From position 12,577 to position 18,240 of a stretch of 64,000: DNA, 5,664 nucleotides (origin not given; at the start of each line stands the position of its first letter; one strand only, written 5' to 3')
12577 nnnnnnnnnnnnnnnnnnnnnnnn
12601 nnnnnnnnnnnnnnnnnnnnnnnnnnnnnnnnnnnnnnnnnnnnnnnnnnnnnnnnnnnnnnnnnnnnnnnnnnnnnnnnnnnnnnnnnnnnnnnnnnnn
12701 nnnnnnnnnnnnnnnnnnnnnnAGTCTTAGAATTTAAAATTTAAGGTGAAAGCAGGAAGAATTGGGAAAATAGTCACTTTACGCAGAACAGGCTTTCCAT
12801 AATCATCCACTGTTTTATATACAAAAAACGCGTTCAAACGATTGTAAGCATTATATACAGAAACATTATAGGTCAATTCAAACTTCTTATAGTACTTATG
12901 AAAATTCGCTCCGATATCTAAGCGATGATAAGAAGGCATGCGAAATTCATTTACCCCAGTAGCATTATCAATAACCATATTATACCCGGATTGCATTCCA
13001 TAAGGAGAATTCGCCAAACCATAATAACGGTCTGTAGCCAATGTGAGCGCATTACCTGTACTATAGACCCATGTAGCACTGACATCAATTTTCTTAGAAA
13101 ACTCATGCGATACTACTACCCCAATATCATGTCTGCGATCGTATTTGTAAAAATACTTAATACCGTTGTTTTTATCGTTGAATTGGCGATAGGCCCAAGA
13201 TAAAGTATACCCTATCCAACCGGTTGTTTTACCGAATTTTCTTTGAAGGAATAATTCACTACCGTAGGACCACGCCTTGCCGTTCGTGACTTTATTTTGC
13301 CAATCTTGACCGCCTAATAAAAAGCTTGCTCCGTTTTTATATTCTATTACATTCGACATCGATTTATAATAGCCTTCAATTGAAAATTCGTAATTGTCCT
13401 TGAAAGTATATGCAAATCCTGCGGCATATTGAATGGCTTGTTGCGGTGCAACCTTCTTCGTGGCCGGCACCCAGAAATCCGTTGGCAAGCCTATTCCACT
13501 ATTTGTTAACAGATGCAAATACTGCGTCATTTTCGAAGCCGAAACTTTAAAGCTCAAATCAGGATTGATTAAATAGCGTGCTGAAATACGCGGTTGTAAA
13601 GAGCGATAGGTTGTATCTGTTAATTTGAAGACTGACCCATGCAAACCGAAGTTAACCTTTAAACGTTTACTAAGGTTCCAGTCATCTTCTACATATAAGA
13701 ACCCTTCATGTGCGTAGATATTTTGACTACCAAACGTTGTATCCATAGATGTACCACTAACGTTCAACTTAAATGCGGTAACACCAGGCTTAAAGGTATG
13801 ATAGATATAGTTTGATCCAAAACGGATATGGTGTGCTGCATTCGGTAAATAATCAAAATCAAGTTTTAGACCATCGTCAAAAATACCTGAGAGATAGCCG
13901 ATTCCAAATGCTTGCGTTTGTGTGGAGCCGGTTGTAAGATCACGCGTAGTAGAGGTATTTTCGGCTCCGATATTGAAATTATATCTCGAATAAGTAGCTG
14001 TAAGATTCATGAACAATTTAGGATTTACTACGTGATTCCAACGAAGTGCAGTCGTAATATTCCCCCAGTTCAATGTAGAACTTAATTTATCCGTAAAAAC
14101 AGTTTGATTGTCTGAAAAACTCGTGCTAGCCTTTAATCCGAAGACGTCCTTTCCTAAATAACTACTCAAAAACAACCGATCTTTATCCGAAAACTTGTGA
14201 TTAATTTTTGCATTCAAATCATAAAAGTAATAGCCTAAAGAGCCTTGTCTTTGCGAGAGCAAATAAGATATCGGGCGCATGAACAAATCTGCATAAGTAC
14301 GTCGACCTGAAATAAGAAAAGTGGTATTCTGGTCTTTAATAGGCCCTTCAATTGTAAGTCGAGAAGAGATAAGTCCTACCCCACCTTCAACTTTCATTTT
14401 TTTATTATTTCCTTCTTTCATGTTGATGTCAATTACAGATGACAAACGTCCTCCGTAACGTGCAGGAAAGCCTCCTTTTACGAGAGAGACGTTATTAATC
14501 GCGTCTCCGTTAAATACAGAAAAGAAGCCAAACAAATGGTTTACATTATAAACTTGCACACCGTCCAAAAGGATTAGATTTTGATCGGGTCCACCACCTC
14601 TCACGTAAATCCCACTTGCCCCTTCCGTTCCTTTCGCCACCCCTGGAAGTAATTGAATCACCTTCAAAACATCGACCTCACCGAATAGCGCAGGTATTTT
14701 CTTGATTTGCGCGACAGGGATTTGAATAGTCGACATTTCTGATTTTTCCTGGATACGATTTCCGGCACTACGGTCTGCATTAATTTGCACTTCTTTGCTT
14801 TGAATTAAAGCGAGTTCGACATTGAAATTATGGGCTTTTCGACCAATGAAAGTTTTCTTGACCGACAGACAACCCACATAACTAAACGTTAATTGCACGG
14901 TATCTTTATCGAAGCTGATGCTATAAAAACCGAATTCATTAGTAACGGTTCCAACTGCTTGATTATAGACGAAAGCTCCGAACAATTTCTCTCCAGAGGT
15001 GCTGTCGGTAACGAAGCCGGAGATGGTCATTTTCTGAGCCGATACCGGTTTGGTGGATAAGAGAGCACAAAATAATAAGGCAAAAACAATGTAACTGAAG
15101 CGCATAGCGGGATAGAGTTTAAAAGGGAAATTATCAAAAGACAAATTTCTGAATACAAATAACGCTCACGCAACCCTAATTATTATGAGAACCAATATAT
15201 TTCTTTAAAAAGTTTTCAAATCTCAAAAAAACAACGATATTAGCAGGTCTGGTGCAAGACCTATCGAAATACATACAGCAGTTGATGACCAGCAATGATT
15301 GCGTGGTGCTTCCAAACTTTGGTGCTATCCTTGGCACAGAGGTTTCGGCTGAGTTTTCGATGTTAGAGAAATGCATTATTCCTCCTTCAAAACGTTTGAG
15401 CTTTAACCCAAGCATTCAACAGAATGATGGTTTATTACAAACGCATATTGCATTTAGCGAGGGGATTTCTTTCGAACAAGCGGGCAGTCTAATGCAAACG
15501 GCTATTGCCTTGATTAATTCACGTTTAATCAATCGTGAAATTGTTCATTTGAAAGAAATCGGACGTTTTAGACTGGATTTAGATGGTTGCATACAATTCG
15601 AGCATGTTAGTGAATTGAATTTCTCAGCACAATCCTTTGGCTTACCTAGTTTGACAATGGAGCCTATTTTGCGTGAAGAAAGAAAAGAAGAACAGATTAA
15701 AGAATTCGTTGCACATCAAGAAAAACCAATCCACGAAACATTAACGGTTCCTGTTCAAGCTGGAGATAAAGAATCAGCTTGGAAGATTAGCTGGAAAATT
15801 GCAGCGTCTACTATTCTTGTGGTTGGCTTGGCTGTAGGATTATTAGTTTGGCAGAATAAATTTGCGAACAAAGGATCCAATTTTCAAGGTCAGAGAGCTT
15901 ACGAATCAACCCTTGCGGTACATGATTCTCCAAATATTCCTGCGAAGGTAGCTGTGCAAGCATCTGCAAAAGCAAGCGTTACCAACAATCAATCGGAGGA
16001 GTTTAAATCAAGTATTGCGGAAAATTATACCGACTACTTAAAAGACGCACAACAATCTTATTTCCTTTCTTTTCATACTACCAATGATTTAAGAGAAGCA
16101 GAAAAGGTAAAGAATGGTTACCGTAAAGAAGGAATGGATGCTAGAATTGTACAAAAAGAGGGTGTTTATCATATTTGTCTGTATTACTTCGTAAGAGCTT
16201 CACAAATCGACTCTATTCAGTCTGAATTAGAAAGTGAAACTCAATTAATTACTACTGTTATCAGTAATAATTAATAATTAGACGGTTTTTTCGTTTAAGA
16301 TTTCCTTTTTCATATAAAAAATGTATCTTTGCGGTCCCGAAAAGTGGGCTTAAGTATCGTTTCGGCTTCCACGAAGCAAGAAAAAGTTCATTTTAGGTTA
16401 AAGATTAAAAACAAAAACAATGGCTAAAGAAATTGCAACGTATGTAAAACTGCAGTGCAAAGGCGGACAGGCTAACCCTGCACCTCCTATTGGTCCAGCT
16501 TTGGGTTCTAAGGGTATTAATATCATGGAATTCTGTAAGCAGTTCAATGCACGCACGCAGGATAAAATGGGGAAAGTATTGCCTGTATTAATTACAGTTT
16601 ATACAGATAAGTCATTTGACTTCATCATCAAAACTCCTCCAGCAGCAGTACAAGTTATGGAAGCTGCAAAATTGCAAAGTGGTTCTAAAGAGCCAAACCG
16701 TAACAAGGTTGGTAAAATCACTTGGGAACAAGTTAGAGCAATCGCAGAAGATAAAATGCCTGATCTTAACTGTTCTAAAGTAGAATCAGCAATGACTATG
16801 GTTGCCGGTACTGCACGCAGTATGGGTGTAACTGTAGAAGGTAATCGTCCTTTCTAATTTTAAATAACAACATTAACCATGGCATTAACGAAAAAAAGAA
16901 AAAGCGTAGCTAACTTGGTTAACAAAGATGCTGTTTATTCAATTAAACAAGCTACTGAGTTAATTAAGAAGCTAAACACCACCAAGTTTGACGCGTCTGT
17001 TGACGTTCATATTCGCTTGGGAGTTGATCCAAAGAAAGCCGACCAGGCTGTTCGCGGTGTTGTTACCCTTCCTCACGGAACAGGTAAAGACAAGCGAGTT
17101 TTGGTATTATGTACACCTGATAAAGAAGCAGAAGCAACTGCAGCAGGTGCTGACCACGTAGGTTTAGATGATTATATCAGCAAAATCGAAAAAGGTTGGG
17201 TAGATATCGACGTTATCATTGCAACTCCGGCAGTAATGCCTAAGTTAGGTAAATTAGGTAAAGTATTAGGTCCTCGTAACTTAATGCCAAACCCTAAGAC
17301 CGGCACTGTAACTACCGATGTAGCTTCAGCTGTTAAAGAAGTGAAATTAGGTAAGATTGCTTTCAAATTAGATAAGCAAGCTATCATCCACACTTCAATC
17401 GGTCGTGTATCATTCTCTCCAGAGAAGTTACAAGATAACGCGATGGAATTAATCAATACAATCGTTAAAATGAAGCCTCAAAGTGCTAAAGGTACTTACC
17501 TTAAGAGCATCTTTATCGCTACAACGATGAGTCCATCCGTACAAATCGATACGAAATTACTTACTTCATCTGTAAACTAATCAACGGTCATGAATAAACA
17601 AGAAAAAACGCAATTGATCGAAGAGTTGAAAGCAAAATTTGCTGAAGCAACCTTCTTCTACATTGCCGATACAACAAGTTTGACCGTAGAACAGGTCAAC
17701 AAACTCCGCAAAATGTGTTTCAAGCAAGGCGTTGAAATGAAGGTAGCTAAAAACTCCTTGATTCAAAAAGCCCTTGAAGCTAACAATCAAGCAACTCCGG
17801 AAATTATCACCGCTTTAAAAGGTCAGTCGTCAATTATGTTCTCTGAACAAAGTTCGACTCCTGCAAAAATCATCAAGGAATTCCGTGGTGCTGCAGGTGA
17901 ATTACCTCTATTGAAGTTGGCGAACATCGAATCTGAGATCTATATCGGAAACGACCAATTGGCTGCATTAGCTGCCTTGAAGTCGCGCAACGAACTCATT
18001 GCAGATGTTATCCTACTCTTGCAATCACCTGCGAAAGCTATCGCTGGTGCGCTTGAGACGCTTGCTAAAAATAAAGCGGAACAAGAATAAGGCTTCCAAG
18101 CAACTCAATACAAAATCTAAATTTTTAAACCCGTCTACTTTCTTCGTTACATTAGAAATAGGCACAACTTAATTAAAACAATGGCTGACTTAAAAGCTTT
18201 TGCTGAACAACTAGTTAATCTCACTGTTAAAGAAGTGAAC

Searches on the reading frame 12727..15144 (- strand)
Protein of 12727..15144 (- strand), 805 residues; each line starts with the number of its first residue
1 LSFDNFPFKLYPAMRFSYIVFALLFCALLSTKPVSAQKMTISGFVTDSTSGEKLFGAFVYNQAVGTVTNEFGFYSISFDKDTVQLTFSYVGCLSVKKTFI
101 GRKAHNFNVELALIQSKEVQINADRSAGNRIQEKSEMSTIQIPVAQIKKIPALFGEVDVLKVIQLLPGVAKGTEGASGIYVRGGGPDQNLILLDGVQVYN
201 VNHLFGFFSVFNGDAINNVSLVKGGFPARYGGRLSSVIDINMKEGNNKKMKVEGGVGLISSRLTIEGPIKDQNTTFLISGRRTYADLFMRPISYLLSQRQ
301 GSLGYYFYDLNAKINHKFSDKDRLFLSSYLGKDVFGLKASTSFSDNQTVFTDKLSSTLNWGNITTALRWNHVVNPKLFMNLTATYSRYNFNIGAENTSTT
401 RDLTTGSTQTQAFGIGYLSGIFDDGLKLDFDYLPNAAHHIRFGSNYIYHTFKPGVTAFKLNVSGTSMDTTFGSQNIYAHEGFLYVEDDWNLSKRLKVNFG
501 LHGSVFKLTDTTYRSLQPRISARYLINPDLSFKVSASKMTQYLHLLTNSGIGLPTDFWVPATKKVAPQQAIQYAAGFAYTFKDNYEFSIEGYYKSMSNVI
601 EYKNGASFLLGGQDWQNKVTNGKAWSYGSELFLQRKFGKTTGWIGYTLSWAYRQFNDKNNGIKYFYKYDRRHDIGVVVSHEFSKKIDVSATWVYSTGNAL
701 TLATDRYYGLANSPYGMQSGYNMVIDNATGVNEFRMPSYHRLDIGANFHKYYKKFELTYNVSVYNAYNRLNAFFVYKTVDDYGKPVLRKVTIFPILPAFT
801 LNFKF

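Call 10: search_protein_families(library=pfam, proteins=[window:12727-15144:-], max_evalue=0.001)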
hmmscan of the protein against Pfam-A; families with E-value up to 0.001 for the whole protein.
window:12727-15144:- (805 aa): 5 families
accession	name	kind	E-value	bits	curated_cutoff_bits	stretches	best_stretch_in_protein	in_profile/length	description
PF07715.20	Plug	-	4.7e-11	43.6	23.9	1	155-233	21-102/107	TonB-dependent Receptor Plug Domain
PF13715.12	CarbopepD_reg_2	-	1.2e-08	35.3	32.2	1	41-112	1-75/88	CarboxypepD_reg-like domain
PF25183.1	OMP_b-brl_4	-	3.4e-07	29.5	30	1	309-407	156-248/838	Outer membrane beta barrel domain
PF13620.12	CarboxypepD_reg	-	1.3e-06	29.1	32.3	1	40-100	1-68/82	Carboxypeptidase regulatory-like domain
PF15976.11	CooC_C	-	0.00087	19.7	29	0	40-91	18-68/93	CS1-pili formation C-terminal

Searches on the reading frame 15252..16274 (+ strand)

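Call 10: search_protein_families(library=pfam, proteins=[window:15252-16274:+], max_evalue=0.001)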
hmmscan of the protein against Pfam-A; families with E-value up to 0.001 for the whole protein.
window:15252-16274:+ (340 aa): 2 families
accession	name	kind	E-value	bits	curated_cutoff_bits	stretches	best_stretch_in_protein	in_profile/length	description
PF18174.6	HU-CCDC81_bac_1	-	2e-18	66.5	26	1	1-59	1-59/59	CCDC81-like prokaryotic HU domain 1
PF18175.6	HU-CCDC81_bac_2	-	7.4e-14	51.8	35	1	60-129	1-70/70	CCDC81-like prokaryotic HU domain 2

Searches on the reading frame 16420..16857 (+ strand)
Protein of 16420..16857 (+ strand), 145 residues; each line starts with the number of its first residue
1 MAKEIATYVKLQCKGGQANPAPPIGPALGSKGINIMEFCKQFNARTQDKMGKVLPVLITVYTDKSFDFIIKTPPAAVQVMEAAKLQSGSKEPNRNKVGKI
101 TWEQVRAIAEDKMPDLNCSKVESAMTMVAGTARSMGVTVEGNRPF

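Call 10: search_protein_families(library=pfam, proteins=[window:16420-16857:+], max_evalue=0.001)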
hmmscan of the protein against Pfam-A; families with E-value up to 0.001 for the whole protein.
window:16420-16857:+ (145 aa): 2 families
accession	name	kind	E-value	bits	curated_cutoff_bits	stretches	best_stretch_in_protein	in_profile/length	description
PF00298.24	Ribosomal_L11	-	4.8e-29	101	21.4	1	71-139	1-69/69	Ribosomal protein L11, RNA binding domain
PF03946.19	Ribosomal_L11_N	-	1.1e-28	99.2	32.9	1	9-66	1-58/58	Ribosomal protein L11, N-terminal domain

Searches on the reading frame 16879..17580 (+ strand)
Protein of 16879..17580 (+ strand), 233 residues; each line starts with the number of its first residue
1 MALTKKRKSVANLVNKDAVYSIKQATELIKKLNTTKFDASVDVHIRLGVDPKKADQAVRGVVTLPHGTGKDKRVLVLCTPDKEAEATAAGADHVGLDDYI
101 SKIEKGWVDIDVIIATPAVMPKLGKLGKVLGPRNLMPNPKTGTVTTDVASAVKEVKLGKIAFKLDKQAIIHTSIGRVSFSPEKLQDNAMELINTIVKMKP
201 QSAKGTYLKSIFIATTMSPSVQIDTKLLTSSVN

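Call 10: search_protein_families(library=pfam, proteins=[window:16879-17580:+], max_evalue=0.001)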
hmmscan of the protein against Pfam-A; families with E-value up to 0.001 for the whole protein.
window:16879-17580:+ (233 aa): 1 family
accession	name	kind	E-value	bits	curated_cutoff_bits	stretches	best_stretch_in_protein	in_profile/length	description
PF00687.26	Ribosomal_L1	-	5.5e-68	228.9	32.2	1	30-219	2-198/198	Ribosomal protein L1p/L10e family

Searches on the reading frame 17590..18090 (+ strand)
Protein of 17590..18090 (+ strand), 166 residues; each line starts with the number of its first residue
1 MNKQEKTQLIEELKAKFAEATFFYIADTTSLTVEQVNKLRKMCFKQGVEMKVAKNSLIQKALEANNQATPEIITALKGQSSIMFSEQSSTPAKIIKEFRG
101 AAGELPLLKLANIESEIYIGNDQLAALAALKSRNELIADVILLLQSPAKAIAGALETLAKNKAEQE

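Call 10: search_protein_families(library=pfam, proteins=[window:17590-18090:+], max_evalue=0.001)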
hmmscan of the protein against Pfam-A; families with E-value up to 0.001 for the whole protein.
window:17590-18090:+ (166 aa): 1 family
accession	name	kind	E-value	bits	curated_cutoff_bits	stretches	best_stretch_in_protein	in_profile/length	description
PF00466.25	Ribosomal_L10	-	2.8e-22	79.1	22.8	1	1-98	1-98/100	Ribosomal protein L10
